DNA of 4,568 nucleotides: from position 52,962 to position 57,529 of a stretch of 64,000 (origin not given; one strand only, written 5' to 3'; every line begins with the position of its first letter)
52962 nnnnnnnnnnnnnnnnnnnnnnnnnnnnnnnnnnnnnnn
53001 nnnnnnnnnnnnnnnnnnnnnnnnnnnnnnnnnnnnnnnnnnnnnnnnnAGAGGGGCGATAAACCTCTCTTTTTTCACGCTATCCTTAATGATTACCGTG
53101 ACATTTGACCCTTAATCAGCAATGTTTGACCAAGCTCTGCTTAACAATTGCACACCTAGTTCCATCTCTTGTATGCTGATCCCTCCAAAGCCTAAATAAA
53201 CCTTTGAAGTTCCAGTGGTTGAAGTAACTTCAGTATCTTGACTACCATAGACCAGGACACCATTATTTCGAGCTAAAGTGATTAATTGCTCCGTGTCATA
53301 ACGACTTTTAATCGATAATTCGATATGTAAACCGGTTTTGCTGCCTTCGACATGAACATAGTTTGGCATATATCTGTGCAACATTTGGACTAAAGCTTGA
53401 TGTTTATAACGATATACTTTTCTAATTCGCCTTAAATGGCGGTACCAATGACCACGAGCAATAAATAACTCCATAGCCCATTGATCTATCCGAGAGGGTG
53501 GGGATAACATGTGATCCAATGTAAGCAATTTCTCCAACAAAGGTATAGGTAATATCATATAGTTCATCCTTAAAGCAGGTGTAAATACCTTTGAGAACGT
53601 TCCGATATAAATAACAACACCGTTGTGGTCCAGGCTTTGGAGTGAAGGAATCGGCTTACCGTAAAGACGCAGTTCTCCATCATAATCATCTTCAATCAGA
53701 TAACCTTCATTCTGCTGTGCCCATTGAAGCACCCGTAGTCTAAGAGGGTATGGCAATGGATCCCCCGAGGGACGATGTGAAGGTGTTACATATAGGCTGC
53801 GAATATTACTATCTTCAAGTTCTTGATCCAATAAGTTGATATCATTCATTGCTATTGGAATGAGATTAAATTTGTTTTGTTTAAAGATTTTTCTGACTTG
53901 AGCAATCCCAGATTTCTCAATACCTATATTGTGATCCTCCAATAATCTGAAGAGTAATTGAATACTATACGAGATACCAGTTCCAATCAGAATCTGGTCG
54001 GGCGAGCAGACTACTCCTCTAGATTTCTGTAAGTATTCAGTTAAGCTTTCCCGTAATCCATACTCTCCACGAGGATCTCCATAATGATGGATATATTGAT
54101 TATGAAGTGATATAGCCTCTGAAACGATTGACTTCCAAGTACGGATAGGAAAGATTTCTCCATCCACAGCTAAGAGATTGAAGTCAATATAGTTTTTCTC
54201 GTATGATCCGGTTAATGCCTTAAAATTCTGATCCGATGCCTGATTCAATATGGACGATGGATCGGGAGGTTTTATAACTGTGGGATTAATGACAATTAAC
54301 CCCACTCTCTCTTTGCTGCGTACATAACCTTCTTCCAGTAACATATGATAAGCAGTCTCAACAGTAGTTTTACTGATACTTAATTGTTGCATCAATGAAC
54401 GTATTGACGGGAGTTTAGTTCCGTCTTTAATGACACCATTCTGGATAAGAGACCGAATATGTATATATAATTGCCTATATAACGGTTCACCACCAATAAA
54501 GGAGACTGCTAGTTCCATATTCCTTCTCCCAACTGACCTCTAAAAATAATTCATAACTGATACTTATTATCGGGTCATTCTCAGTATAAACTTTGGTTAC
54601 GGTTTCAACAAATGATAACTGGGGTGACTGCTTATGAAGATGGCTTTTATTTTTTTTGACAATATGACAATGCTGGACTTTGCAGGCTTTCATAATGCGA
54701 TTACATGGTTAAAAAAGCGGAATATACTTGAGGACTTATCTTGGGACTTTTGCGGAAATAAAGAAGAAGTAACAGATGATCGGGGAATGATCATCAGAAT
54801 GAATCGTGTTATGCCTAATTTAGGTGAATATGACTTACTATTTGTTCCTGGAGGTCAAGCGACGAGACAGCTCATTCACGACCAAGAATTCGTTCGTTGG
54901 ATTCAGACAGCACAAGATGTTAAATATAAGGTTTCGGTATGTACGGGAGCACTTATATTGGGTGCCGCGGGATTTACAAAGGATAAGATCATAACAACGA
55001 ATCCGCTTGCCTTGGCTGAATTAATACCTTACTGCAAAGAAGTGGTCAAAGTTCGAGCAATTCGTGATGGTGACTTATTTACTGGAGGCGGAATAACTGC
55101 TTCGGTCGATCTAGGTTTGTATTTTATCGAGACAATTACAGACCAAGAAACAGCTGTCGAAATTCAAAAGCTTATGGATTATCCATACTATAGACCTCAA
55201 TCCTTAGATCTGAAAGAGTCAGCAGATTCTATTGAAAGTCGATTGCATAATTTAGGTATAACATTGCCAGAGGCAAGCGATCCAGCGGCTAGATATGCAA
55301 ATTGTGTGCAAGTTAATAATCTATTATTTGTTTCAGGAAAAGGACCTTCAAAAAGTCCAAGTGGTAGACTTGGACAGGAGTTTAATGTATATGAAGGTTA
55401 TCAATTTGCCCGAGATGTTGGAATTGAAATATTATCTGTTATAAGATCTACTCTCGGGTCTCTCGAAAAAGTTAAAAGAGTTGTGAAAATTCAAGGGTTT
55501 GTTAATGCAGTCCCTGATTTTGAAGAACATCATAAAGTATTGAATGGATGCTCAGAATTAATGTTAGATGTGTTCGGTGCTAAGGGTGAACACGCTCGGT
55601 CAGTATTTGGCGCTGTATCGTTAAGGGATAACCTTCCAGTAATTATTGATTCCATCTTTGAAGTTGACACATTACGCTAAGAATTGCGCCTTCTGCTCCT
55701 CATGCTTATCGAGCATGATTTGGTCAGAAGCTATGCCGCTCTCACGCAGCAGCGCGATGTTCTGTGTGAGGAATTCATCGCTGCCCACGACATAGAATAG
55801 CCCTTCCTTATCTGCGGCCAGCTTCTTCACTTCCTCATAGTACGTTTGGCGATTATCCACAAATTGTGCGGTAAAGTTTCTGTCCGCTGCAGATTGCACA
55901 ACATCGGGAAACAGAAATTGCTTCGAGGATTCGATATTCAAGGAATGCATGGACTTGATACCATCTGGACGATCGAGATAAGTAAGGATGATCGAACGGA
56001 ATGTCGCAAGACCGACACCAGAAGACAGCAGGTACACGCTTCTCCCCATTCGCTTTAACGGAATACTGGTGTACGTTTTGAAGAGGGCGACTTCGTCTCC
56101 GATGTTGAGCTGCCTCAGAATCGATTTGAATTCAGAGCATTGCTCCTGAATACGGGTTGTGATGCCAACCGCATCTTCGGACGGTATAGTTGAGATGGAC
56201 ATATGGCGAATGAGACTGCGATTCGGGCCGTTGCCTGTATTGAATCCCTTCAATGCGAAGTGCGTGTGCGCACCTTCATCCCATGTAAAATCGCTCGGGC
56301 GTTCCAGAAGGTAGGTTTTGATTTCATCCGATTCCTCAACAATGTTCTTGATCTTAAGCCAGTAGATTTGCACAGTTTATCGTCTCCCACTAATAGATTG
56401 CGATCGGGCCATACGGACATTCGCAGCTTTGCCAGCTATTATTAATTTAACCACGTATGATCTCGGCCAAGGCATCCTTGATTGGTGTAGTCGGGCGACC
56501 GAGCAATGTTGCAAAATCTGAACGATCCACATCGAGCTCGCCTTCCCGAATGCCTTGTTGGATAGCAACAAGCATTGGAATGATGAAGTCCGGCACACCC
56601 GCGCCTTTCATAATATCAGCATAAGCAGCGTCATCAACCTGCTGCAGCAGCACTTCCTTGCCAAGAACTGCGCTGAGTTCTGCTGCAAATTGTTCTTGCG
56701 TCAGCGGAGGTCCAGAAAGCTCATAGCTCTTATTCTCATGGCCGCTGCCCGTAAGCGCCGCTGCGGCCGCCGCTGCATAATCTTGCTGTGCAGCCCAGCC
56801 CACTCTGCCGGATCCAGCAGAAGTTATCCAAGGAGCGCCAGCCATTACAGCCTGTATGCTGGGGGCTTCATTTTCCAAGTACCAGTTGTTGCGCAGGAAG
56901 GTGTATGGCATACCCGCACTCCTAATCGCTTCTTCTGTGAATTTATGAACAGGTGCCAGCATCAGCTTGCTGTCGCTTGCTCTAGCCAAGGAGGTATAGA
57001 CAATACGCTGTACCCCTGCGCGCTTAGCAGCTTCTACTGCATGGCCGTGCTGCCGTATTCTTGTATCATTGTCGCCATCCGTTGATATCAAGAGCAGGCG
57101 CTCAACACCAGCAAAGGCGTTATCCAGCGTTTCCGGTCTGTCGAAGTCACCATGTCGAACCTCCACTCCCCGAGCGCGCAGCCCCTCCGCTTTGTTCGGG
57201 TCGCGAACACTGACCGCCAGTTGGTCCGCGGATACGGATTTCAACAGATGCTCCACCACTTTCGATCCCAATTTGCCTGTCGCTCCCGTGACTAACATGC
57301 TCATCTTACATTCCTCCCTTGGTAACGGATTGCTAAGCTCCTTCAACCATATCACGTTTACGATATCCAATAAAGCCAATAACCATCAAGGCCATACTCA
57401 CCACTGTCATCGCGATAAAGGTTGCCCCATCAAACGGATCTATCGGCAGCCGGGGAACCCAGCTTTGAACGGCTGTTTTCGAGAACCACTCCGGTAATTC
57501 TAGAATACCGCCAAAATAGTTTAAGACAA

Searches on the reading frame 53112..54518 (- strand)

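Call 7: search_protein_families(library=pfam, proteins=[window:53112-54518:-], max_evalue=0.01)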
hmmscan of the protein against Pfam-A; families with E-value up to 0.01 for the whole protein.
window:53112-54518:- (468 aa): 2 families
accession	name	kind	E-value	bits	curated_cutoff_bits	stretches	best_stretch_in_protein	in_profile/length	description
PF00392.27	GntR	-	8e-14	51.5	27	1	13-76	1-64/64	Bacterial regulatory proteins, gntR family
PF00155.27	Aminotran_1_2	-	2.2e-10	40.7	19.7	1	129-334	20-244/361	Aminotransferase class I and II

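Call 50: search_protein_families(library=ncbifam, proteins=[window:53112-54518:-], max_evalue=0.001)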
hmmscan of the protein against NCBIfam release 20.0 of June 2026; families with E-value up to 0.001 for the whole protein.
window:53112-54518:- (468 aa): 31 families (the best 25 are shown)
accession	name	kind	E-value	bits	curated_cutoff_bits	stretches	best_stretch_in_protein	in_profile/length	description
NF052282.1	PLP_TF_PdxR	equivalog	7.3e-128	427.4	320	1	12-459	1-447/448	MocR-like pyridoxine biosynthesis transcription factor PdxR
NF052285.1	GABA_TF_GabR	exception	1.2e-93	314.4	600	1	14-461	1-454/456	MocR-like transcriptional regulator GabR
NF052281.1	rhizopine_MocR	equivalog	2.5e-85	286.9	650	1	9-461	15-477/479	rhizopine catabolism transcriptional regulator MocR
NF052290.2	MocR_like_YczR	exception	5.7e-37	127.5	487.4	1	11-463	18-458/458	MocR-like transcription factor YczR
NF052286.1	ecto_TF_EhuR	exception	1.3e-28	99.8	480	1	11-463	10-449/458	MocR-like ectoine utilization transcription factor EhuR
TIGR04461.1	endura_MppQ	equivalog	1.1e-25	90.5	540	1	121-463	25-380/392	enduracididine biosynthesis enzyme MppQ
NF012025.0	PRK15481.1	equivalog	5.6e-13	48.3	573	1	17-78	11-72/432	MocR-like B6 salvage transcription factor PtsJ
NF041364.1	GntC_guanitoxin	equivalog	6.5e-11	41.7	415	1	131-423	19-321/356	guanitoxin biosynthesis PLP-dependent (S)-gamma-hydroxy-L-arginine cyclodehydratase GntC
TIGR02404.1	trehalos_R_Bsub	equivalog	9.1e-10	38.6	211.95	1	14-83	2-71/233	trehalose operon repressor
NF053730.1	TransRegRv1152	equivalog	1.2e-08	34.9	170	1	9-77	13-81/120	Rv1152 family transcriptional regulator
NF047563.1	modulin_PmtR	equivalog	1.4e-08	34.8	200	1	10-70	10-70/125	PSM export ABC transporter transcriptional regulator PmtR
TIGR02018.2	his_ut_repres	equivalog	7.2e-08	32.1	220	1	14-80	1-67/226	histidine utilization transcriptional repressor HutC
TIGR03337.1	phnR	equivalog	2.2e-07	30.8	296.75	1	14-166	3-164/231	phosphonate utilization transcriptional regulator PhnR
NF007292.0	PRK09764.1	equivalog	2.7e-07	30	281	1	9-73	2-66/240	GntR family transcriptional regulator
NF008571.0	PRK11523.1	equivalog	3.9e-07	29.8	396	1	11-78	7-74/258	transcriptional regulator ExuR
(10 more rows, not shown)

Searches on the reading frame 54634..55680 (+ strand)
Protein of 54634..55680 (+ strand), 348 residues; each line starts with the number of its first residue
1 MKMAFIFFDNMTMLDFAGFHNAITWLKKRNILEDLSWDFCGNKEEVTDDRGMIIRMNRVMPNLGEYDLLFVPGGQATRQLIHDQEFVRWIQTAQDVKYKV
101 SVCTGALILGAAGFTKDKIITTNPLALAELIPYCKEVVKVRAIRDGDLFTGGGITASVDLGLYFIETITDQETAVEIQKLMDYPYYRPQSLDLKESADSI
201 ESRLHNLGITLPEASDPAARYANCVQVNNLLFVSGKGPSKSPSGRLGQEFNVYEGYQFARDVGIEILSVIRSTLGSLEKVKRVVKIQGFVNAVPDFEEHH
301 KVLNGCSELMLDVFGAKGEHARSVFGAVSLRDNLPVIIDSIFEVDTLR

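Call 7: search_protein_families(library=pfam, proteins=[window:54634-55680:+], max_evalue=0.01)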
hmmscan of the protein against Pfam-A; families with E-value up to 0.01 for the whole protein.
window:54634-55680:+ (348 aa): 3 families
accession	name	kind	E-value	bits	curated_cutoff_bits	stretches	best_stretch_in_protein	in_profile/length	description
PF14588.11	YjgF_endoribonc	-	5.5e-15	55.9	35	1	201-327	1-131/148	YjgF/chorismate_mutase-like, putative endoribonuclease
PF01965.30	DJ-1_PfpI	-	2.4e-13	50.7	26.6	1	42-166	36-164/165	DJ-1/PfpI family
PF01042.26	Ribonuc_L-PSP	-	1.3e-10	41.8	27.3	1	215-340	5-117/121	Endoribonuclease L-PSP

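Call 50: search_protein_families(library=ncbifam, proteins=[window:54634-55680:+], max_evalue=0.001)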
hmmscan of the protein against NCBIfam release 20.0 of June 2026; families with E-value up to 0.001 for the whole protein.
window:54634-55680:+ (348 aa): 5 families
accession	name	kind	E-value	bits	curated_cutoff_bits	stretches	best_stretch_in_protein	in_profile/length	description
NF052371.1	TransRegGbdRPseu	equivalog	1.9e-08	33.7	480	1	2-180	18-199/365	choline metabolism transcriptional regulator GbdR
TIGR01382.1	PfpI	subfamily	8.7e-08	31.9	139.05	1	43-140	37-138/169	DJ-1/PfpI/YhbO family deglycase/protease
TIGR01383.1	not_thiJ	equivalog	2.3e-07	30.7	131.25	1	43-179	39-179/180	DJ-1 family glyoxalase III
NF006902.0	PRK09393.1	equivalog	1.4e-06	27.8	425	1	44-177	55-191/327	transcriptional regulator FtrA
TIGR00004.1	TIGR00004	subfamily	0.00023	21.4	106.25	1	212-340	7-121/125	Rid family detoxifying hydrolase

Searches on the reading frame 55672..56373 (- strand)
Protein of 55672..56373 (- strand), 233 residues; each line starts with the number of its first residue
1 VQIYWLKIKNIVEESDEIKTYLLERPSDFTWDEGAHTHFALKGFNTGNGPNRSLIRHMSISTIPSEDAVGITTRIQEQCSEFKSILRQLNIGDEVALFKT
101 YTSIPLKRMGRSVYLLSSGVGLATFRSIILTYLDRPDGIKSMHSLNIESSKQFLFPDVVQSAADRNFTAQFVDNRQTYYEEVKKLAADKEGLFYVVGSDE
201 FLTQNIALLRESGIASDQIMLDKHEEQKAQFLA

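Call 7: search_protein_families(library=pfam, proteins=[window:55672-56373:-], max_evalue=0.01)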
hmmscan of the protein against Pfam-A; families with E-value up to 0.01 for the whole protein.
window:55672-56373:- (233 aa): 0 families

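Call 50: search_protein_families(library=ncbifam, proteins=[window:55672-56373:-], max_evalue=0.001)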
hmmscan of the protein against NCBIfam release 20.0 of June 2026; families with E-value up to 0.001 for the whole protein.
window:55672-56373:- (233 aa): 3 families
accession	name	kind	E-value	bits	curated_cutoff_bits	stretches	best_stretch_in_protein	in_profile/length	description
NF009805.0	PRK13289.1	equivalog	1.9e-07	30.3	432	1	8-220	159-388/399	NO-inducible flavohemoprotein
NF000796.0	PRK00054.1-1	equivalog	0.0003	20.1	224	0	5-211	5-191/254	dihydroorotate dehydrogenase electron transfer subunit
TIGR01941.1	nqrF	equivalog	0.00036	19.6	295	0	76-136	236-296/405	NADH:ubiquinone reductase (Na(+)-transporting) subunit F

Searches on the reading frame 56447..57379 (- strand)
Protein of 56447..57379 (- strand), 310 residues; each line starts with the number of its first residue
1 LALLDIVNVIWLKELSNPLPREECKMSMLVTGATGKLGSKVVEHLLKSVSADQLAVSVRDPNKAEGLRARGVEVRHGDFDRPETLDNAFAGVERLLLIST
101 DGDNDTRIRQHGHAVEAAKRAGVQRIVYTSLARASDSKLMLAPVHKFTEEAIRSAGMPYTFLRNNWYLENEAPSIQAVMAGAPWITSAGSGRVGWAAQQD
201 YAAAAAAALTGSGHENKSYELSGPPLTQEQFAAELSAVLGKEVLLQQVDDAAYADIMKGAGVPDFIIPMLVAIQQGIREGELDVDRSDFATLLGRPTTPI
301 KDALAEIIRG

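Call 50: search_protein_families(library=ncbifam, proteins=[window:56447-57379:-], max_evalue=0.001)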
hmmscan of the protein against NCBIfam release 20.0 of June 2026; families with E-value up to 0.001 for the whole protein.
window:56447-57379:- (310 aa): 5 families
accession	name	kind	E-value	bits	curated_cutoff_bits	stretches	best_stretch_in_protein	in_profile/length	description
TIGR03649.1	ergot_EASG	subfamily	9.7e-20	71.2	256.4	1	28-296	2-272/287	ergot alkaloid biosynthesis protein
TIGR03466.1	HpnA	hypoth_equivalog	1.8e-11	43.6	367.65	1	27-130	2-112/327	hopanoid-associated sugar epimerase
NF052578.1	StrlDmthSdmBMthl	equivalog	1.3e-05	25.2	600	1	26-131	1-113/328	sterol demethylase protein SdmB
NF042422.1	oxyalk_red_OleD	equivalog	5.9e-05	22.6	580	1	26-132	1-111/329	2-alkyl-3-oxoalkanoate reductase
NF042423.1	oxyalk_red_Shew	equivalog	0.00078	18.6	580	0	27-131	10-118/331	2-alkyl-3-oxoalkanoate reductase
